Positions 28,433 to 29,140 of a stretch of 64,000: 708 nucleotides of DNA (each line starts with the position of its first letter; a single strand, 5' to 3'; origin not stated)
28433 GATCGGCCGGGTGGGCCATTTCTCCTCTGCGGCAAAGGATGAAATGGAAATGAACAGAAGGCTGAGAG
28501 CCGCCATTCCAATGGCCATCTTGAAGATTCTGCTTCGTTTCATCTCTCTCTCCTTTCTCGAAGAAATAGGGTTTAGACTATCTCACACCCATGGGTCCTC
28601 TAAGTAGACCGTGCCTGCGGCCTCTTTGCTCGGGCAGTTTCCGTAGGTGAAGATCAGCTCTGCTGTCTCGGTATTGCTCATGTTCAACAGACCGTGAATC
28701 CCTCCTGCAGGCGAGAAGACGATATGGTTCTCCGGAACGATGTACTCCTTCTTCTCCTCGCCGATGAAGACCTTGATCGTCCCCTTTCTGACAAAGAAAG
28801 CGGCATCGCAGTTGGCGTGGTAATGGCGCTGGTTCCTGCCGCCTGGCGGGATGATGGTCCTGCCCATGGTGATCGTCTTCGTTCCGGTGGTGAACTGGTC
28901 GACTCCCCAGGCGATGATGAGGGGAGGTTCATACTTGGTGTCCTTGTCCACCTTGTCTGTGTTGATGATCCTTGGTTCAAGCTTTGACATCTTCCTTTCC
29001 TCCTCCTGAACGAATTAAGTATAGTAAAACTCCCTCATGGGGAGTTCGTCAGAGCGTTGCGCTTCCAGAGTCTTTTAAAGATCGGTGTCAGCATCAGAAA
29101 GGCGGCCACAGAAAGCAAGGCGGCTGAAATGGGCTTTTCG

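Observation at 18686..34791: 17-gene, 16-kb catabolic run with three complete TTT transporters and an unassigned enzyme set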

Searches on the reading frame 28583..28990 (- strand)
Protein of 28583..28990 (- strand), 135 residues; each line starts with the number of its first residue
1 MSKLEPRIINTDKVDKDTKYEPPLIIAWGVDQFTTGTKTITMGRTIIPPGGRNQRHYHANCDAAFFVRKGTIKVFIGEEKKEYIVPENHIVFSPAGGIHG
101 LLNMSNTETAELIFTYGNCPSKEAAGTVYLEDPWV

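Call 4: search_protein_families(library=pfam, proteins=[window:28583-28990:-])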
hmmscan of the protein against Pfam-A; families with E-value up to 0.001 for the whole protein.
window:28583-28990:- (135 aa): 1 family
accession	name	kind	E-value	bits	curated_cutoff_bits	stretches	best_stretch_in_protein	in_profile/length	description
PF07883.17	Cupin_2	-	1.6e-10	41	27.2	1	45-115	3-69/70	Cupin domain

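Call 5: search_protein_families(library=ncbifam, proteins=[window:28583-28990:-], max_evalue=0.00001)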
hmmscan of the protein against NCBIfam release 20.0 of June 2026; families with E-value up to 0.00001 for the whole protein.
window:28583-28990:- (135 aa): 0 families

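Call 60: search_solved_structures(query=window:28583-28990:-, max_evalue=0.01)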
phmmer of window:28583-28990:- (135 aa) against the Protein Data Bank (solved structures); distinct sequences matched with E-value up to 0.01: 10.
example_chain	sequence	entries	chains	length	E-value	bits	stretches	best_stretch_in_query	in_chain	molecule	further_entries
1v70_A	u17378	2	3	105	4e-05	26.6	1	47-114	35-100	probable antibiotics synthesis protein | hypothetical protein TTHA0104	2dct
2vqa_A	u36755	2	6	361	0.00012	25.1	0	40-112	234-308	SLL1358 PROTEIN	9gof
8awp_A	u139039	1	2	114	0.0011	21.9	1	46-110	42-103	Cupin_2 domain-containing protein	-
9jew_A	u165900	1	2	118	0.0029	20.6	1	42-113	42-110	Cupin type-2 domain-containing protein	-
6l2f_A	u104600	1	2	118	0.0032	20.4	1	42-110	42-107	Cupin_2 domain-containing protein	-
8awn_A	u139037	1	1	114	0.0044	20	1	42-110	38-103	Cupin_2 domain-containing protein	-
8awo_A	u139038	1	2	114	0.0049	19.9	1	46-110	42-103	Cupin_2 domain-containing protein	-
5wsd_A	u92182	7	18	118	0.005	19.8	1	42-110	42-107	Uncharacterized protein tm1459 | Cupin_2 domain-containing protein | Cupin type-2 domain-containing protein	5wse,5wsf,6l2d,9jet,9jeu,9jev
1vj2_A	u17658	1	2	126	0.0055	19.7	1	42-110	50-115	novel manganese-containing cupin TM1459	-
6ufi_A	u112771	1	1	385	0.0082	19.1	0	47-117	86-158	Cupin domain-containing protein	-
